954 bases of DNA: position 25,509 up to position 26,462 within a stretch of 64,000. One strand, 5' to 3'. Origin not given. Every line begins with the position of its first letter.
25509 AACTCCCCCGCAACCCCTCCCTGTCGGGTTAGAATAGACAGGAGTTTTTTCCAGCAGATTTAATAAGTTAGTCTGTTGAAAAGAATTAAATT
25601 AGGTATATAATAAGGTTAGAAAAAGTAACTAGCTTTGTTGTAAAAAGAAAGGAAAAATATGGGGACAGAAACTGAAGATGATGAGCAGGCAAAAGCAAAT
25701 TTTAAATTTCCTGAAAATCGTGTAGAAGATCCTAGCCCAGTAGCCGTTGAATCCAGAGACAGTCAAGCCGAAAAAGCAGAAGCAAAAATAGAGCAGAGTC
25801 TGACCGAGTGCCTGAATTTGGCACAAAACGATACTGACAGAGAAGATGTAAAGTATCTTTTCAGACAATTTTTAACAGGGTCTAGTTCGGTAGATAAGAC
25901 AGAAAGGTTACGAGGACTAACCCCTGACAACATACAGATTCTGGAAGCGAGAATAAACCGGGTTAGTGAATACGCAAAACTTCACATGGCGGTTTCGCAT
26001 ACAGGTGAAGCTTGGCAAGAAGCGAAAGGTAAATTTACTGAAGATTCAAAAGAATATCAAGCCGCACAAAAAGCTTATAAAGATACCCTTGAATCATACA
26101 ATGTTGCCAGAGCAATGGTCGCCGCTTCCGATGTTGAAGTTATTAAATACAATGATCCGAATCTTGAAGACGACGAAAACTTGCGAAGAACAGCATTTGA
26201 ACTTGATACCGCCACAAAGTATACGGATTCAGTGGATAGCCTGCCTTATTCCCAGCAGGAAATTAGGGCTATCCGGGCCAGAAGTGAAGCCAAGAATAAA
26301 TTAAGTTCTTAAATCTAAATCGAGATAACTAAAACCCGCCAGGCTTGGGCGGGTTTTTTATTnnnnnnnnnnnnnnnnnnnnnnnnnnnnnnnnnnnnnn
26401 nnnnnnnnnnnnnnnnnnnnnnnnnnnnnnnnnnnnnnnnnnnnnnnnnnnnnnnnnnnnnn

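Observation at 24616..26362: Two tandem acidic coiled-coil ORFans (243 and 217 aa), each with its own near-identical promoter and its own terminator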

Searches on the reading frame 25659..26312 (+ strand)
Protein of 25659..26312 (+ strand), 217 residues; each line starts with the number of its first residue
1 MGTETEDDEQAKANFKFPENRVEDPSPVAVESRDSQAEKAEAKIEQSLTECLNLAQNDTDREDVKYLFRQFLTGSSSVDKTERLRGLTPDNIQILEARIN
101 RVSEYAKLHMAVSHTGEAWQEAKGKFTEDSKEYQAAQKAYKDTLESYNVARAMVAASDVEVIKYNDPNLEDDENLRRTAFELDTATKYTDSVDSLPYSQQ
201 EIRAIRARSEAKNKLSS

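Call 5: search_protein_families(library=pfam, proteins=[window:25659-26312:+], max_evalue=10)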
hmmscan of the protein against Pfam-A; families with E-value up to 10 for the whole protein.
window:25659-26312:+ (217 aa): 2 families
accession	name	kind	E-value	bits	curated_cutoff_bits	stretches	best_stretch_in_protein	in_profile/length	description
PF09480.15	PrgH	-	0.015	15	25.8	1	81-144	67-123/373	Type III secretion system protein PrgH-EprH (PrgH)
PF05119.17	Terminase_4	-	0.032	15.1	24.7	1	80-142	11-73/98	Phage terminase, small subunit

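Call 12: find_homologous_proteins(query=window:25659-26312:+, max_evalue=0.001)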
Query window:25659-26312:+ (217 aa): 1 proteins with E <= 0.001 among 211 candidates.
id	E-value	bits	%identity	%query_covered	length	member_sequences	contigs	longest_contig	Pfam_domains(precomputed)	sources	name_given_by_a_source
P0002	9.0e-133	458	100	100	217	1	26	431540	-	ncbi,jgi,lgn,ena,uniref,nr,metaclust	ncbi:MAG: hypothetical protein A3J07_00910 [Candidatus Doudnabacteria bacterium RIFCSPLOWO2_02_FULL_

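Call 16: find_encoding_contigs(protein=P0002, flank=8000, max_places=10)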
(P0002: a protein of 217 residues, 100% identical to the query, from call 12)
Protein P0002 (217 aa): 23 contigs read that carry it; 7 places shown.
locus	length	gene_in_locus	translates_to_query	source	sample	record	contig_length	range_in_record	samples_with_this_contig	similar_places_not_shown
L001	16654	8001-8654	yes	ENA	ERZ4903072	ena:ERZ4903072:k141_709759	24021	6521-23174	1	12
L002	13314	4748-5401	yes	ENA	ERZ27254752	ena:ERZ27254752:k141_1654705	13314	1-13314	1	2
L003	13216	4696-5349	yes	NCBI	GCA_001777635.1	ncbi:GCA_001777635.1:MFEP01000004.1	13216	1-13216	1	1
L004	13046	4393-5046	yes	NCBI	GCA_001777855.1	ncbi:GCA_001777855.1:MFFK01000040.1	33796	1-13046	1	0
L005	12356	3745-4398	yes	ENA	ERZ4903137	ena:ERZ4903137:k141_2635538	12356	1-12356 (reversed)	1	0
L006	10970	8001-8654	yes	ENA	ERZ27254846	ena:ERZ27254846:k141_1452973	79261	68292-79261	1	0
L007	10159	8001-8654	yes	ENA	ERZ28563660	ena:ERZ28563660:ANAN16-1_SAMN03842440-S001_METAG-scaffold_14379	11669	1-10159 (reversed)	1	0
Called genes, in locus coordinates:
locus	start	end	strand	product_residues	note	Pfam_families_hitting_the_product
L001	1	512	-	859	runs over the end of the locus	PF00912:Transgly, PF00905:Transpeptidase, PF17957:Big_7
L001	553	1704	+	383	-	PF00579:tRNA-synt_1b, PF22421:SYY_C-terminal (weak), PF01479:S4 (weak)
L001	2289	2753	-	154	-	PF02075:RuvC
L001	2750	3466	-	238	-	PF20772:TACO1_YebC_N, PF01709:Transcrip_reg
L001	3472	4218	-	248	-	PF01978:TrmB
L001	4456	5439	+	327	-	PF13379:NMT1_2, PF04069:OpuAC (weak), PF09084:NMT1, PF12974:Phosphonate-bd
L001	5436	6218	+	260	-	PF00528:BPD_transp_1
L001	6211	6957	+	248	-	PF00005:ABC_tran, PF13304:AAA_21 (faint)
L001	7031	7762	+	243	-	-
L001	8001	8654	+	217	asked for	-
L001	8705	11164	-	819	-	PF00521:DNA_topoisoIV, PF03989:DNA_gyraseA_C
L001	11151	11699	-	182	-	-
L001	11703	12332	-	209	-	PF13483:Lactamase_B_3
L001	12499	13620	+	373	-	PF00575:S1 (weak), PF21710:Spt6_S1 (faint), PF00575:S1, PF23459:S1_RRP5 (weak)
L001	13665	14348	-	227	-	-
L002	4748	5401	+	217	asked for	-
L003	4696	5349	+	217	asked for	-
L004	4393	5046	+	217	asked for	-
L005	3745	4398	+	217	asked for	-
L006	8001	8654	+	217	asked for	-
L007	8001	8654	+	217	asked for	-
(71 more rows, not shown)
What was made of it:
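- On Phage moron (operational definition): The neighbours are trmB, an ABC importer and gyrA (call 16).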

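Call 19: search_protein_families(library=phrogs, proteins=[window:25659-26312:+], max_evalue=1)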
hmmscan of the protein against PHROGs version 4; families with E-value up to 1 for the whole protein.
window:25659-26312:+ (217 aa): 1 family
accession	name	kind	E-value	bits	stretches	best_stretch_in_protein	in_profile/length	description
phrog_21921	-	unknown function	0.057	14.5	1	39-66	18-46/76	-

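Call 20: search_protein_families(library=ncbifam, proteins=[window:25659-26312:+], max_evalue=1)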
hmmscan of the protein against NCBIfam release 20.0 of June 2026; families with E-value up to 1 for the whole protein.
window:25659-26312:+ (217 aa): 0 families

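Call 21: predict_structure(protein=window:25659-26312:+)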
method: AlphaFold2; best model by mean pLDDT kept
length: 217 residues; sequences in the alignment: 1
mean_pLDDT: 65.1   pTM: 0.53
mean pLDDT of the five models: 65.1, 63.9, 63.3, 62.6, 61.9
residues with pLDDT >= 90: 24; 70-90: 58; 50-70: 92; < 50: 43
segments of 3 or more residues with pLDDT < 50: 1-4, 17-21, 23-27, 73-78, 162-170, 211-217
pLDDT, mean of each block of 10 residues (from residue 1): 52 51 51 70 78 77 68 48 62 69 81 89 94 93 81 62 47 54 53 49 52 45
secondary structure, 60 per line:
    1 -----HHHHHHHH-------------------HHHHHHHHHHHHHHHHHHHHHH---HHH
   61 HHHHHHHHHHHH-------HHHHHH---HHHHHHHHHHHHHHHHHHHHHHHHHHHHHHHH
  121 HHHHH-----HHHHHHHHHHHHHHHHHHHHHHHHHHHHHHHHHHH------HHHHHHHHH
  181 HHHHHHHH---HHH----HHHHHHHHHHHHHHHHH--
elements in order: H6-13 H33-54 H58-72 H80-85 H89-125 H131-165 H172-188 H199-215

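Call 23: search_solved_structures(query=window:25659-26312:+, max_evalue=1)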
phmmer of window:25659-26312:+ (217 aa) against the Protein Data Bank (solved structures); distinct sequences matched with E-value up to 1: 0.

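Call 27: fold_search(model_id=the predicted structure, library=pdb)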
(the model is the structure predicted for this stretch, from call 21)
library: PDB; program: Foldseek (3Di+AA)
matches with E <= 10: 261; with E <= 0.001: 0
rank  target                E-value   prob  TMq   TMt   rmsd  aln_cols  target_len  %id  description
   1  8d9p                  1.1e-01  0.41  0.18  0.20  18.1       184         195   16  De Novo Photosynthetic Reaction Center Protein Equipped with Heme B and Mn(II) cations (released 2022-09-28)
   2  6z0c_B                2.5e-01  0.33  0.20  0.22  18.1       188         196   16  Structure of in silico modelled artificial Maquette-3 protein (released 2021-03-17)
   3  6z0c_D                3.2e-01  0.25  0.20  0.22  19.9       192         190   17  Structure of in silico modelled artificial Maquette-3 protein (released 2021-03-17)
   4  6z0c_C                3.4e-01  0.35  0.22  0.24  17.6       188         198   14  Structure of in silico modelled artificial Maquette-3 protein (released 2021-03-17)
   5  6z0c_A                3.4e-01  0.35  0.22  0.24  17.6       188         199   14  Structure of in silico modelled artificial Maquette-3 protein (released 2021-03-17)
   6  7vg4_D                5.5e-01  0.54  0.32  0.33  18.1       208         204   13  10,5-methenyltetrahydrofolate cyclohydrolase from Methylobacterium extorquens AM1 strain (released 2022-07-06)
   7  5vjs                  5.8e-01  0.21  0.20  0.22  18.7       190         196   15  De Novo Photosynthetic Reaction Center Protein Equipped with Heme B, a synthetic Zn porphyrin, and Zn(II) cations (released 2018-04-25)
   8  5vju                  5.8e-01  0.20  0.18  0.20  19.2       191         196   15  De Novo Photosynthetic Reaction Center Protein Variant Equipped with His-Tyr H-bond, Heme B, and Cd(II) ions (released 2018-04-25)
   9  7vg4_C                6.1e-01  0.51  0.32  0.33  18.3       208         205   13  10,5-methenyltetrahydrofolate cyclohydrolase from Methylobacterium extorquens AM1 strain (released 2022-07-06)
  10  6iko_B                7.8e-01  0.09  0.17  0.13  31.6       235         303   13  Crystal structure of mouse GAS7cb (released 2019-10-16)
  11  7udc_B                8.1e-01  0.12  0.19  0.19  21.6       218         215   12  cryo-EM structures of a synaptobrevin-Munc18-1-syntaxin-1 complex class1 (released 2022-04-06)
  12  6ikn_B                9.4e-01  0.23  0.25  0.18  30.1       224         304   14  Crystal structure of the GAS7 F-BAR domain (released 2019-10-16)
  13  8a1g_A                1.1e+00  0.13  0.20  0.20  29.8       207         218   14  Structure of the SNX1-SNX5 complex (released 2023-06-14)
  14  6ikn_A                1.1e+00  0.11  0.19  0.14  30.5       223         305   12  Crystal structure of the GAS7 F-BAR domain (released 2019-10-16)
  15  5j1g_B                1.2e+00  0.06  0.13  0.14  20.6       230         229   13  Structure of the spectrin repeats 7 and 8 of the plakin domain of plectin (released 2016-07-20)
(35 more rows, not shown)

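Call 34: find_related_loci(query=window:25659-26312:+, collection=viral_contigs, flank=5000)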
Query window:25659-26312:+ (217 aa) in viral_contigs; peptide patterns used: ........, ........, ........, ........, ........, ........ (x = any residue, [..] = any of these).
13 stretches matched a pattern, but none encodes a relative of the query by tblastn (E <= 1e-3).

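Call 40: search_protein_representatives(protein=window:25659-26312:+)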
Query: 217 residues. Proteins with E-value up to 0.001 (for the whole library): 5; up to 1e-10: 3; up to 1e-30: 3. The best 5 are listed.
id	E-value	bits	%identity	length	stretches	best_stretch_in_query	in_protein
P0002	2.9e-133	457.7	100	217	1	1-217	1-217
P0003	6.4e-48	179.4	48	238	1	8-213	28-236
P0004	5.5e-33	130.7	46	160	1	49-211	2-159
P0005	6.6e-09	52.2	35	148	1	32-113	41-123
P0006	1.9e-06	44.1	29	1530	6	45-109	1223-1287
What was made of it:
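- Checked: ORF2 is not a strict ORFan, because an exhaustive HMMER search found three homologues (call 40).
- ORF2 homologues (call 40): P0003 has GC3 0.31 and lies next to a RelE/antitoxin pair (antitoxin GC3 0.26), between pilMNO and pilB (GC3 0.64-0.76), in a different Patescibacteria lineage. ORF2 homologues at 35-48% identity are still easily recognised (call 40), so ORF1 would have to have diverged far more while the non-coding promoter kept 83% identity. The same word-seeded search missed the real ORF2 homologues (calls 12, 40), so homologues may exist.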

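Call 42: find_encoding_contigs(protein=P0003, flank=8000, max_places=6)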
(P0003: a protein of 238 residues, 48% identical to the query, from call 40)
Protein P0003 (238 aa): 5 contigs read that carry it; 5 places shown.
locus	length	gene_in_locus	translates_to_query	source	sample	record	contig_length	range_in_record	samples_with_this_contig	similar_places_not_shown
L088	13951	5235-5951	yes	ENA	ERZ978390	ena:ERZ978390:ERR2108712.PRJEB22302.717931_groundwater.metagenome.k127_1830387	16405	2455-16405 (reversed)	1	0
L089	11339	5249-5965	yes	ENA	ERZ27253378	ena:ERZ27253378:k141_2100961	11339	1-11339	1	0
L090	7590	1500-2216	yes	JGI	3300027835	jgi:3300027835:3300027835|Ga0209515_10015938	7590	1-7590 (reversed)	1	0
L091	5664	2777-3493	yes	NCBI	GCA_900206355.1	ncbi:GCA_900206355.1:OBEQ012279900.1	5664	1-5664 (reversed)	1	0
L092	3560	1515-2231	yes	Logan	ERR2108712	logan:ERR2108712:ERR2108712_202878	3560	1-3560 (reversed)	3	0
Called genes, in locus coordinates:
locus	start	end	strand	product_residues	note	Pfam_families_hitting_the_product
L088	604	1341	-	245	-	PF18912:DZR_2, PF00156:Pribosyltran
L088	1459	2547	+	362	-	PF06723:MreB_Mbl (faint), PF11104:PilM_2, PF14450:FtsA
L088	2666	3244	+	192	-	-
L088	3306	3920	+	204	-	-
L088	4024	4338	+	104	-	-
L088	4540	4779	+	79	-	-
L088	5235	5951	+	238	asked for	-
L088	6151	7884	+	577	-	PF05157:MshEN, PF00437:T2SSE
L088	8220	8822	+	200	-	-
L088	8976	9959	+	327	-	PF01170:UPF0020 (faint), PF01555:N6_N4_Mtase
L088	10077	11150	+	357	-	PF00437:T2SSE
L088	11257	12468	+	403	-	PF28597:T2SSF_N (weak), PF00482:T2SSF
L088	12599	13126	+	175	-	PF07963:N_methyl, PF08334:T2SSG (weak)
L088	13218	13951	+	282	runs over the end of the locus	PF06750:A24_N_bact, PF01478:Peptidase_A24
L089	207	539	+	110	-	-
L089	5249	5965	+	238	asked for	-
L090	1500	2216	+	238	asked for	-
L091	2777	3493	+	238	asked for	-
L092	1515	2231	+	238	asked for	-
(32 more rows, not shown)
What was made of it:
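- An ORF2 homologue lies directly upstream of pilB inside a type IV pilus cluster (call 42).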

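Call 43: find_encoding_contigs(protein=P0004, flank=8000, max_places=6)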
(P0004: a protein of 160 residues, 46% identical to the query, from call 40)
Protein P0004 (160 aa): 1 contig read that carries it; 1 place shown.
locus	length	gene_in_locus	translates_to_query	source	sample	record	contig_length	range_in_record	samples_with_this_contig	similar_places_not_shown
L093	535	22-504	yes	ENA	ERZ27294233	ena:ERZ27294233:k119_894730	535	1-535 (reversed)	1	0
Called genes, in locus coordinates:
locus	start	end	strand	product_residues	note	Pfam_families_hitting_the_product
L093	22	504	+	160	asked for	-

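Call 44: find_encoding_contigs(protein=P0005, flank=8000, max_places=6)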
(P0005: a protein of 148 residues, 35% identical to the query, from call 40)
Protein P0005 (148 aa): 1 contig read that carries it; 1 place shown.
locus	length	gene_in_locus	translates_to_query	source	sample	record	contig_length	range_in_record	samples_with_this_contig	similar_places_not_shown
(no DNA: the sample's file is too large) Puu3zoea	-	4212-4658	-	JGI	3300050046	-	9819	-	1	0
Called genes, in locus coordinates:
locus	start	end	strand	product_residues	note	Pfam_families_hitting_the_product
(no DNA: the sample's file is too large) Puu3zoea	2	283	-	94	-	?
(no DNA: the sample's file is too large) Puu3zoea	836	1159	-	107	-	PF02033:RBFA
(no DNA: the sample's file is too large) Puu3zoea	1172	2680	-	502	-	PF00009:GTP_EFTU, PF03193:RsgA_GTPase (faint), PF00071:Ras, PF00350:Dynamin_N (weak), PF01926:MMR_HSR1, PF22042:EF-G_D2, PF11987:IF-2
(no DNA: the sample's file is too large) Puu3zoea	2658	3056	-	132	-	PF14584:DUF4446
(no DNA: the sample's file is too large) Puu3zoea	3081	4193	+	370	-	PF00266:Aminotran_5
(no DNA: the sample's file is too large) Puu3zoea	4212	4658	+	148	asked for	-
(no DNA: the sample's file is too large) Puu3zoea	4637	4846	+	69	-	-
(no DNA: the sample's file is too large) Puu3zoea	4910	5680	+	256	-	-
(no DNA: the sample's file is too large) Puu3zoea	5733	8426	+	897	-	PF02861:Clp_N, PF23569:NBD_SMAX1, PF00004:AAA, PF17871:AAA_lid_9, PF00004:AAA (weak), PF07724:AAA_2, PF07728:AAA_5, PF10431:ClpB_D2-small, +5 more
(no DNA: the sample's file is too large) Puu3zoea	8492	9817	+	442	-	?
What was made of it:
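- P0005 sits in a third context, between an aminotransferase and ClpB (call 44).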

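Call 49: find_homologous_proteins(query=A1, max_evalue=0.01)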
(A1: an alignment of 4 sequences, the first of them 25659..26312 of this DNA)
Query A1 (4 sequences) (217 aa, profile of the alignment): 3 proteins with E <= 0.01 among 7864 candidates.
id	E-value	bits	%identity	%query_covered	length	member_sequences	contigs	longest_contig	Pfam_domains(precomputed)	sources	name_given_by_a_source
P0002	1.2e-92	327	100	100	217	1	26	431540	-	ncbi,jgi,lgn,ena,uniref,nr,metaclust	ncbi:MAG: hypothetical protein A3J07_00910 [Candidatus Doudnabacteria bacterium RIFCSPLOWO2_02_FULL_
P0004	2.4e-78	281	44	76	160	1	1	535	-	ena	-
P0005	3.8e-58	215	36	42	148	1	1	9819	-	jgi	jgi:hypothetical protein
